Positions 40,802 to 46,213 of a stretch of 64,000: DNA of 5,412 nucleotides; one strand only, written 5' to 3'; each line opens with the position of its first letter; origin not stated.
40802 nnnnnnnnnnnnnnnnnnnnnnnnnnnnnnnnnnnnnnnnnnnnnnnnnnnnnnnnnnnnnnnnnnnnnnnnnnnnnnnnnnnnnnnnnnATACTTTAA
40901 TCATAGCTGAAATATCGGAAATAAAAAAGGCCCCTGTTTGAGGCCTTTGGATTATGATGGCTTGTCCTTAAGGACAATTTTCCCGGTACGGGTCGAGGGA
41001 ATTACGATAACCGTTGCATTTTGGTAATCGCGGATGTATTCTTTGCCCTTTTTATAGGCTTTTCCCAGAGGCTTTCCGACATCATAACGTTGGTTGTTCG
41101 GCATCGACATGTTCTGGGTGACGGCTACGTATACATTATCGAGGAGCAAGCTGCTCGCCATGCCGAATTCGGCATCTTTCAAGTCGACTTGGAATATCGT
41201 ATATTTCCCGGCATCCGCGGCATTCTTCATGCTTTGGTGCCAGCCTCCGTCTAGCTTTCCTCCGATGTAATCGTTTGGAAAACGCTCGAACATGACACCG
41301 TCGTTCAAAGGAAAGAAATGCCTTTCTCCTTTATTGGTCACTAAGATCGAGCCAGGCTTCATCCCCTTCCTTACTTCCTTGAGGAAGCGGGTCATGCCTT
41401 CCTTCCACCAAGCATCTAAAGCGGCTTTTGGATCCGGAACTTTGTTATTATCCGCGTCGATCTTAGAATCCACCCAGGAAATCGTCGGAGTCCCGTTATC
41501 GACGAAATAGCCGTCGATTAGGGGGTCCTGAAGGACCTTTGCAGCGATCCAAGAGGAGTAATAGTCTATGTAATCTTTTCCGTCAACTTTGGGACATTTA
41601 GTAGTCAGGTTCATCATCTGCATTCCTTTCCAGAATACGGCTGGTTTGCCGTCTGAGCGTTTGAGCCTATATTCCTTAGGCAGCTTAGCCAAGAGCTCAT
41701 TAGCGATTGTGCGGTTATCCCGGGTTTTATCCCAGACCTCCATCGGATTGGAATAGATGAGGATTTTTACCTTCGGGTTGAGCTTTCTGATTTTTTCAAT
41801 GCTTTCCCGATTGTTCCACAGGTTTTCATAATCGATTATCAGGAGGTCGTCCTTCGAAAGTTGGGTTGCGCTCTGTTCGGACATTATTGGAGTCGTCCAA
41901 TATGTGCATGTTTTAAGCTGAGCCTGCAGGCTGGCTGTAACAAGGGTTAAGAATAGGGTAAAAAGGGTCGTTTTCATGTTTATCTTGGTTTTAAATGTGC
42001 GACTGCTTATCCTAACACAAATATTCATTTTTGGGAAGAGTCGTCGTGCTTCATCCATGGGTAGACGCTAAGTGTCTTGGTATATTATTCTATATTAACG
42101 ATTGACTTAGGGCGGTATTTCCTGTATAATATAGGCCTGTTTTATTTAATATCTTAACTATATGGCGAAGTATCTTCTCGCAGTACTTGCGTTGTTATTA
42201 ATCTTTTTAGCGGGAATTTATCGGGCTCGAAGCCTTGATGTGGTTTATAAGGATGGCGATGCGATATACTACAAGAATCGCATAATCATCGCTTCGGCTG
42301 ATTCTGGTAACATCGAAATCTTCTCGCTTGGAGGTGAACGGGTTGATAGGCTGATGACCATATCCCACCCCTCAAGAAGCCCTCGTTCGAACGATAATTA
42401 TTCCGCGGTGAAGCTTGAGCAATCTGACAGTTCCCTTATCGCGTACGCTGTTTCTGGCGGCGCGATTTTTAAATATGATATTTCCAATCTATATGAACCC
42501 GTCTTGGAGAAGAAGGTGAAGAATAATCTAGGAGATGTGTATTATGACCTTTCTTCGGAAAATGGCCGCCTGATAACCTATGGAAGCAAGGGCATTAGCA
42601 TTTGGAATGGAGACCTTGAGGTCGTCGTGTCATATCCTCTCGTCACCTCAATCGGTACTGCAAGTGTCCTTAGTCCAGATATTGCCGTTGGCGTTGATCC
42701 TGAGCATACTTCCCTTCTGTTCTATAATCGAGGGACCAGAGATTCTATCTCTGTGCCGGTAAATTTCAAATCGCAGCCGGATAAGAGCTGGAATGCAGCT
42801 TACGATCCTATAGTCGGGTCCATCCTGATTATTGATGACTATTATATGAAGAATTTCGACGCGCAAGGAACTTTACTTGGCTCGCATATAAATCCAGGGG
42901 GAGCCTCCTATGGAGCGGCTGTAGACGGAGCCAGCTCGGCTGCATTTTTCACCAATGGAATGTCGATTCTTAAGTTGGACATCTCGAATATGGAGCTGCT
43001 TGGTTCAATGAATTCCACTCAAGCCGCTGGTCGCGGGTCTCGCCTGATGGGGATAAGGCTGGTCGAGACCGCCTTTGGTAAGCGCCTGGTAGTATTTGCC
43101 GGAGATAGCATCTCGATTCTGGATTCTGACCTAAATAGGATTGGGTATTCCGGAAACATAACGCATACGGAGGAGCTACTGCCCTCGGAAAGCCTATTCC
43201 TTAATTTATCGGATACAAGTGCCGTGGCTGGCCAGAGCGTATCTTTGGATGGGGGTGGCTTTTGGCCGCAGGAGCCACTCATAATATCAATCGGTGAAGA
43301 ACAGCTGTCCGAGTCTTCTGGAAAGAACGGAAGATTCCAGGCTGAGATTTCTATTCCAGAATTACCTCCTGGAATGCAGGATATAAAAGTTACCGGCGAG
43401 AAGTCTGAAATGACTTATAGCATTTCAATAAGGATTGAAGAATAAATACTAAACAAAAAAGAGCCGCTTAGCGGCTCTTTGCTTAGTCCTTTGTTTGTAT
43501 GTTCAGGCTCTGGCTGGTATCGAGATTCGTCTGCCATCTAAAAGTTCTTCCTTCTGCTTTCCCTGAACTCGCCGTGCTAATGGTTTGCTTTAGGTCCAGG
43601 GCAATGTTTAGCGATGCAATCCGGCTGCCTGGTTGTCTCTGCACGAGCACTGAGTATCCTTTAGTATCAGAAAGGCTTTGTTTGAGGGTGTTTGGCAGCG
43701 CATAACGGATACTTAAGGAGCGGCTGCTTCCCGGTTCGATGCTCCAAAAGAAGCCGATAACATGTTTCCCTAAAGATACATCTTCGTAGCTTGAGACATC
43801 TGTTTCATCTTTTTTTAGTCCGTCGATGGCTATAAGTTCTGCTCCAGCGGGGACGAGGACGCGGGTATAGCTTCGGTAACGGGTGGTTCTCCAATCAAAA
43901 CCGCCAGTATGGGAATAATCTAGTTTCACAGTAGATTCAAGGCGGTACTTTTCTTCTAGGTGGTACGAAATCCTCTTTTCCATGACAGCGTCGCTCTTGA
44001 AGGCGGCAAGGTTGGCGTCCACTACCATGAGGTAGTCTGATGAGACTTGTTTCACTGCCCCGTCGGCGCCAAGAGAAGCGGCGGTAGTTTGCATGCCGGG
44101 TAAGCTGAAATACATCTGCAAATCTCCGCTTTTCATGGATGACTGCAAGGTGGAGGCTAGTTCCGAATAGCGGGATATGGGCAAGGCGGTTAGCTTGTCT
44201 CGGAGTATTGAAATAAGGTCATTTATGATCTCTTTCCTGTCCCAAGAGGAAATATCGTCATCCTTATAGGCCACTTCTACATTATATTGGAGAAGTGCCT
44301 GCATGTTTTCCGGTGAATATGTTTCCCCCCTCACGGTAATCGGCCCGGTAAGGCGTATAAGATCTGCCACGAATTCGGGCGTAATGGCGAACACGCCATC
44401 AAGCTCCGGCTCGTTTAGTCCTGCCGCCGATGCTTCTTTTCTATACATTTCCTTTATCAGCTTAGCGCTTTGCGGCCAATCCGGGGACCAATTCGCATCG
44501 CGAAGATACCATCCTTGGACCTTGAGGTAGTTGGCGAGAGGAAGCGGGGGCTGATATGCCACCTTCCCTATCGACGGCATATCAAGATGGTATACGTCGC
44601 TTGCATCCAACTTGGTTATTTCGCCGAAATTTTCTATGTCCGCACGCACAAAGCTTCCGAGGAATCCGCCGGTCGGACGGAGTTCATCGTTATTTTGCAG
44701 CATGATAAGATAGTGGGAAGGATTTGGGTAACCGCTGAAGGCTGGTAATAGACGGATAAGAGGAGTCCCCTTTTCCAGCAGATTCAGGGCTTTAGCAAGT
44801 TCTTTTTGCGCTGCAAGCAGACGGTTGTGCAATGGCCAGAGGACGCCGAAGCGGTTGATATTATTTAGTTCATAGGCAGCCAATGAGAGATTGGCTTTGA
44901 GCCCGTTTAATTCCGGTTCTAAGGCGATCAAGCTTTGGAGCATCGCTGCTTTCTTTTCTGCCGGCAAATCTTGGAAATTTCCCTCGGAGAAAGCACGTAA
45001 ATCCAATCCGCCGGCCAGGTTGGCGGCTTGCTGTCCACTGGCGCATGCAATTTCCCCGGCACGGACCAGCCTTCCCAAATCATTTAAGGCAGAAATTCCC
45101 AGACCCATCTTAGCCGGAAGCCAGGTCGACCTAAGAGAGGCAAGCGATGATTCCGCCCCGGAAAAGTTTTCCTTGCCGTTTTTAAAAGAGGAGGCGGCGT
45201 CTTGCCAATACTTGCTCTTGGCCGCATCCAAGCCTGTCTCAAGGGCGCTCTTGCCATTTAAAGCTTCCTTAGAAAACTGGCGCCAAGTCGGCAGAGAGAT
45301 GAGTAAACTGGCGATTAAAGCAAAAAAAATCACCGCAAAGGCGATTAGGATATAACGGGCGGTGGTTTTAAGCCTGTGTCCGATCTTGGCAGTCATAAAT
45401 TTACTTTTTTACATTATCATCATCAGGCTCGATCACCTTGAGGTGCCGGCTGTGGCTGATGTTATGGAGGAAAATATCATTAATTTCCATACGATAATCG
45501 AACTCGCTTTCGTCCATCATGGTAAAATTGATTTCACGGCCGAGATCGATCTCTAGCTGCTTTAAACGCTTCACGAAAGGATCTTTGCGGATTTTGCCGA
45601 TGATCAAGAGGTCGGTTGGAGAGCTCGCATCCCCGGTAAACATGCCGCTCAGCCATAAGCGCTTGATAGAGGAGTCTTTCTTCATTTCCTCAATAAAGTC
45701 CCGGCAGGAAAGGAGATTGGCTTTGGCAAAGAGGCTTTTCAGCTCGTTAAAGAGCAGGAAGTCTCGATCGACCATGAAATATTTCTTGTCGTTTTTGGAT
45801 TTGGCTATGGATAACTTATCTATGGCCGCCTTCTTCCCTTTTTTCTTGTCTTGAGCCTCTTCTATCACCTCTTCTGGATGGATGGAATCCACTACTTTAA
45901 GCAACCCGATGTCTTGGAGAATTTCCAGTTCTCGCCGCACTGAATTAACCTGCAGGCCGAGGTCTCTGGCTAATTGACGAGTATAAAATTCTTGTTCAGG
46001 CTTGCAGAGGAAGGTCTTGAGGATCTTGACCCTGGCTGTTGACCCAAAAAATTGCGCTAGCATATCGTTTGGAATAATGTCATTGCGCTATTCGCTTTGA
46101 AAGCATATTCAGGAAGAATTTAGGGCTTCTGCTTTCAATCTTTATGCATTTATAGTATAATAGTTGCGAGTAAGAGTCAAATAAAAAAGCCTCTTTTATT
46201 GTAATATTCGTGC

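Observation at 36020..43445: A GT4-GT4-Wzy_C-GHL operon bracketed by two divergent paralogous surface proteins: candidate protein O-glycosylation or surface-layer module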

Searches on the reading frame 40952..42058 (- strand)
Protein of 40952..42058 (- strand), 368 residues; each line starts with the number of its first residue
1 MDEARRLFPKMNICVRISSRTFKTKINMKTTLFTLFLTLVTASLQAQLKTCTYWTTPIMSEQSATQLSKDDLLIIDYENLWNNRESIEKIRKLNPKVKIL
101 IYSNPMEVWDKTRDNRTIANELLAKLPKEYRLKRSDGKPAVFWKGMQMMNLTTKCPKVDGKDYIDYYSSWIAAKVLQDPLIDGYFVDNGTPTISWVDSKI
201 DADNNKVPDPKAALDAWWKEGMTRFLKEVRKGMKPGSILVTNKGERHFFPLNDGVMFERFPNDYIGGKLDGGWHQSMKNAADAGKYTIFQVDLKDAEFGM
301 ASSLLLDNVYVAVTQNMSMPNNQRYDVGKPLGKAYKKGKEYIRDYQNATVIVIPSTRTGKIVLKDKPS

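Call 3: search_protein_families(library=pfam, proteins=[window:40952-42058:-], max_evalue=0.01)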
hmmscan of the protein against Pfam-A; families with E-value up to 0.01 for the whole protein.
window:40952-42058:- (368 aa): 1 family
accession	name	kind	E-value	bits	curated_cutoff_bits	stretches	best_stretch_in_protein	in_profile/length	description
PF14885.12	GHL15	-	2.8e-20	73.8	27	1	91-348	1-270/271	Hypothetical glycosyl hydrolase family 15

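Call 25: search_protein_families(library=ncbifam, proteins=[window:40952-42058:-], max_evalue=0.01)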
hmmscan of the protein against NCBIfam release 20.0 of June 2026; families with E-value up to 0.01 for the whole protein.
window:40952-42058:- (368 aa): 0 families

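Call 49: search_solved_structures(query=window:40952-42058:-, max_evalue=1)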
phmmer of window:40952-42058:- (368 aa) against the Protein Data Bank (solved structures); distinct sequences matched with E-value up to 1: 5.
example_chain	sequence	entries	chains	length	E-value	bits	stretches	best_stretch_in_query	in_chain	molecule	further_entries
8ya6_A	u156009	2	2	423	0.00067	21.9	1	83-306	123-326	endo-1,3-fucanase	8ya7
9jos_A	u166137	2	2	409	0.006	18.8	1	89-294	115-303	Glycoside-hydrolase family GH114 TIM-barrel domain-containing protein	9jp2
9jp3_A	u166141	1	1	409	0.015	17.5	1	90-294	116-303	Glycoside-hydrolase family GH114 TIM-barrel domain-containing protein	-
9jof_A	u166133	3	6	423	0.28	13.3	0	324-363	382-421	endo-1.3-fucanase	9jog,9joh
9joc_A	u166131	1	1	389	0.34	13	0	324-363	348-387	endo-1.3-fucanase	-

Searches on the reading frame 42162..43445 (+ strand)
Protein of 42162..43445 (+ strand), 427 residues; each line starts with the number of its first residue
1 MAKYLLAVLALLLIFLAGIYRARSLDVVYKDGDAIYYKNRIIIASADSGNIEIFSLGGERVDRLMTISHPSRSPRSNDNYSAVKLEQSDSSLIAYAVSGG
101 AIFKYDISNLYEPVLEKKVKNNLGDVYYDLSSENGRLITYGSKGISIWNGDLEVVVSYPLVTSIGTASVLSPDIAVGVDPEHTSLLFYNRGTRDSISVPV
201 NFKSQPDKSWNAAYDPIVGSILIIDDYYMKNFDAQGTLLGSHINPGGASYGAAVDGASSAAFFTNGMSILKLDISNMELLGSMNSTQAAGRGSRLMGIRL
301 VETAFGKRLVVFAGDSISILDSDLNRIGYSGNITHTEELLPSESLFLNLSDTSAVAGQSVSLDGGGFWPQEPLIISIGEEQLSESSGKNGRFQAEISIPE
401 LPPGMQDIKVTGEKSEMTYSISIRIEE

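Call 3: search_protein_families(library=pfam, proteins=[window:42162-43445:+], max_evalue=0.01)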
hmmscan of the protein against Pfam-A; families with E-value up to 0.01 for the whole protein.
window:42162-43445:+ (427 aa): 0 families

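Call 22: find_homologous_proteins(query=window:42162-43445:+, max_evalue=0.001)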
Query window:42162-43445:+ (427 aa): 1 proteins with E <= 0.001 among 8000 candidates.
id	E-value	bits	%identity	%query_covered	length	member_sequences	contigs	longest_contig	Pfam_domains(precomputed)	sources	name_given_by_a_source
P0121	3.6e-273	924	100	100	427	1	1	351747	-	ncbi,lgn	ncbi:MAG: hypothetical protein ACM3PZ_02855 [Bacillota bacterium]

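Call 25: search_protein_families(library=ncbifam, proteins=[window:42162-43445:+], max_evalue=0.01)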
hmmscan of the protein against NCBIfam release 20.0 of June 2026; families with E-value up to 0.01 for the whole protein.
window:42162-43445:+ (427 aa): 0 families

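Call 36: search_protein_representatives(protein=window:42162-43445:+)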
Query: 427 residues. Proteins with E-value up to 0.001 (for the whole library): 233; up to 1e-10: 126; up to 1e-30: 78. The best 150 are listed.
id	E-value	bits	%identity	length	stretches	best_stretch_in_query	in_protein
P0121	1.1e-273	923.5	100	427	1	1-427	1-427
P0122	4.4e-72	259.7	36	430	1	3-426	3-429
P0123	2.3e-60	221.2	35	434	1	5-425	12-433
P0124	7.4e-57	209.6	31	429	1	7-426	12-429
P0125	1.8e-53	198.4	33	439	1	6-426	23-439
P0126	3.8e-52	194.1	32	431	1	2-426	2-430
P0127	3.3e-51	191.0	31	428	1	11-425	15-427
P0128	7.7e-51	189.8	29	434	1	6-425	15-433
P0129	5.9e-50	186.9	32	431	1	8-400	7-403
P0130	8.1e-49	183.1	28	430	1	6-425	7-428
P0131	1.9e-48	181.9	29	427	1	4-425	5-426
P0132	2.6e-48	181.5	31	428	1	8-425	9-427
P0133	7.5e-48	179.9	28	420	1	3-426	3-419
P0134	1.1e-47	179.4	31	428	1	8-426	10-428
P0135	4.6e-47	177.3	31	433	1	7-425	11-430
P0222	1.6e-18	83.4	31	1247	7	346-418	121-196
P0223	3.2e-17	79.0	25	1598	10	336-422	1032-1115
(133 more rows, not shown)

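Call 60: search_protein_families(library=pfam, proteins=[P0222, P0223], max_evalue=1)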
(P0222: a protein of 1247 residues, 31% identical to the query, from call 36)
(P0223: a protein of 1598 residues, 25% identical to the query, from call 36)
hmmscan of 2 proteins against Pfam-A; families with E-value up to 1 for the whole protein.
P0222 (1247 aa): 7 families
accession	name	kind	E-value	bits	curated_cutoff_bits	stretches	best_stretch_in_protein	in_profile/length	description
PF17936.7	Big_6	-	1.7e-12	47.8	27.6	4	396-464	15-82/83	Bacterial Ig domain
PF01833.30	TIG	-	2.3e-08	34.3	20.9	3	47-107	13-70/84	IPT/TIG domain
PF21226.3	MalQ_N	-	2.4e-06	28.2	24.1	0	256-287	60-89/91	MalQ N-terminal beta sandwich domain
PF10648.15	Gmad2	-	0.0033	18.1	25.7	0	493-533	38-76/86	Immunoglobulin-like domain of bacterial spore germination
PF16640.11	Big_3_5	-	0.008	17.2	35.5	3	732-799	1-68/88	Bacterial Ig-like domain (group 3)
PF01835.25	MG2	-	0.27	12.1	32.8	0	248-284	56-93/96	MG2 domain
PF10633.15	NPCBM_assoc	-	0.32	11.7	24.4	1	501-535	40-74/78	NPCBM-associated, NEW3 domain of alpha-galactosidase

P0223 (1598 aa): 9 families
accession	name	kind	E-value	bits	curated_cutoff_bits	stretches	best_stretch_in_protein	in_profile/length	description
PF01833.30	TIG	-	5.8e-45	151.6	20.9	7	1200-1265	7-72/84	IPT/TIG domain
PF17936.7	Big_6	-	1.3e-27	96.2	27.6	7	1051-1110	14-73/83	Bacterial Ig domain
PF01391.23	Collagen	-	8.4e-14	51.5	27.2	2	1534-1592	1-59/60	Collagen triple helix repeat (20 copies)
PF21226.3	MalQ_N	-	8.5e-09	36.1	24.1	0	194-248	34-91/91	MalQ N-terminal beta sandwich domain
PF16640.11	Big_3_5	-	3.5e-07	31.1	35.5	1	1050-1105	16-69/88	Bacterial Ig-like domain (group 3)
PF15997.11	DUF4772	-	0.00082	20.5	27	0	418-445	69-95/112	Domain of unknown function (DUF4772)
PF23607.1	WZC_N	-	0.043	14.7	27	0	1087-1135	41-87/110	Tyrosine-protein kinase Wzc, N-terminal domain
PF01203.25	T2SSN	-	0.06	13.9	29.6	0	907-944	142-179/211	Type II secretion system (T2SS), protein N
PF18115.7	Tudor_3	-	0.098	13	25.8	0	502-524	21-43/52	DNA repair protein Crb2 Tudor domain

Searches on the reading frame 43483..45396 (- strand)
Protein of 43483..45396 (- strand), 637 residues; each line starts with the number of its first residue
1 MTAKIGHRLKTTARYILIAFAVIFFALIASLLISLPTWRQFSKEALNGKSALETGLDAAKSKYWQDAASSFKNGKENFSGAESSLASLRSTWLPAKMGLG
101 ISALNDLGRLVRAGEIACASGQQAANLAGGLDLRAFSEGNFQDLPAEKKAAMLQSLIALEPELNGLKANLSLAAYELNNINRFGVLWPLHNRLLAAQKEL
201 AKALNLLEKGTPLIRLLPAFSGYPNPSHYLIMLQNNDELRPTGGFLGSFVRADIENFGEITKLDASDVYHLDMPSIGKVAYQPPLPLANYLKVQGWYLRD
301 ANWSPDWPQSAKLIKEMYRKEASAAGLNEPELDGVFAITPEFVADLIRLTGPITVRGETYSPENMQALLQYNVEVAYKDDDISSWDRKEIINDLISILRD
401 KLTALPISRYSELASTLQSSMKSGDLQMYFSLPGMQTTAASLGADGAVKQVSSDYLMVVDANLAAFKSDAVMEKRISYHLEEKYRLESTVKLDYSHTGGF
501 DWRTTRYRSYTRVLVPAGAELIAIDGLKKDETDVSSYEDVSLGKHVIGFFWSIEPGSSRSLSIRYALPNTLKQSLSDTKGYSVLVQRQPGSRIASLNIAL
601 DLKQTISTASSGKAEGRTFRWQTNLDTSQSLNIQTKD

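Call 3: search_protein_families(library=pfam, proteins=[window:43483-45396:-], max_evalue=0.01)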
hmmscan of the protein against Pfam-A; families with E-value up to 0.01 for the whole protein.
window:43483-45396:- (637 aa): 1 family
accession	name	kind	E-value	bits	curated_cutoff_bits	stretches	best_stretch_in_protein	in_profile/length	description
PF13196.11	DUF4012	-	3.2e-27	96.2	28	1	226-371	3-141/144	Protein of unknown function (DUF4012)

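Call 25: search_protein_families(library=ncbifam, proteins=[window:43483-45396:-], max_evalue=0.01)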
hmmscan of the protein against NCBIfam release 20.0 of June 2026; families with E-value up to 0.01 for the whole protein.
window:43483-45396:- (637 aa): 0 families

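Call 48: search_solved_structures(query=window:43483-45396:-, max_evalue=1)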
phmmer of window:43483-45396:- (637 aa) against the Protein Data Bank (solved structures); distinct sequences matched with E-value up to 1: 0.

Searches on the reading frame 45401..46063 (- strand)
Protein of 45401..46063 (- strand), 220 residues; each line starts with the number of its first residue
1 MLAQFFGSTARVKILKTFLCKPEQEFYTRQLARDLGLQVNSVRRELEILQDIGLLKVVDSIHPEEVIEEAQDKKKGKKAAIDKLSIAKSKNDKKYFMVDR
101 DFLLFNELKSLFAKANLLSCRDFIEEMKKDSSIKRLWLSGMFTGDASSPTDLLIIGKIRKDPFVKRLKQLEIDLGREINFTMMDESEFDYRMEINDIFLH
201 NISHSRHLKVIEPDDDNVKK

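Call 3: search_protein_families(library=pfam, proteins=[window:45401-46063:-], max_evalue=0.01)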
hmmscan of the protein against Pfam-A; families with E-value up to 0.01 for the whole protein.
window:45401-46063:- (220 aa): 2 families
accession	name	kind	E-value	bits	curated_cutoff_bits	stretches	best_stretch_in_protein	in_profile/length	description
PF12840.13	HTH_20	-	0.0005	20.4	27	1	10-58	5-51/51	Helix-turn-helix domain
PF25212.1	HVO_A0114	-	0.0051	17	27.6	0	11-60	24-71/84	HVO_A0114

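Call 85: search_protein_families(library=pfam, proteins=[window:45401-46063:-], max_evalue=1)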
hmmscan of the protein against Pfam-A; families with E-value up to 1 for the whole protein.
window:45401-46063:- (220 aa): 6 families
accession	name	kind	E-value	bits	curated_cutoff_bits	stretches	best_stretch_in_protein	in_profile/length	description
PF12840.13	HTH_20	-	0.0005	20.4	27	1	10-58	5-51/51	Helix-turn-helix domain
PF25212.1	HVO_A0114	-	0.0051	17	27.6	1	11-60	24-71/84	HVO_A0114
PF01022.26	HTH_5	-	0.014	15.7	22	1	10-56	3-46/47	Bacterial regulatory protein, arsR family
PF19187.6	HTH_PafC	-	0.099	12.9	32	1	25-55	18-48/115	PafC helix-turn-helix domain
PF13730.12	HTH_36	-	0.16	12.3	25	1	28-55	28-55/55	Helix-turn-helix domain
PF21715.3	CggR_N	-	0.19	11.9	30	1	28-57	20-49/71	CggR N-terminal DNA binding domain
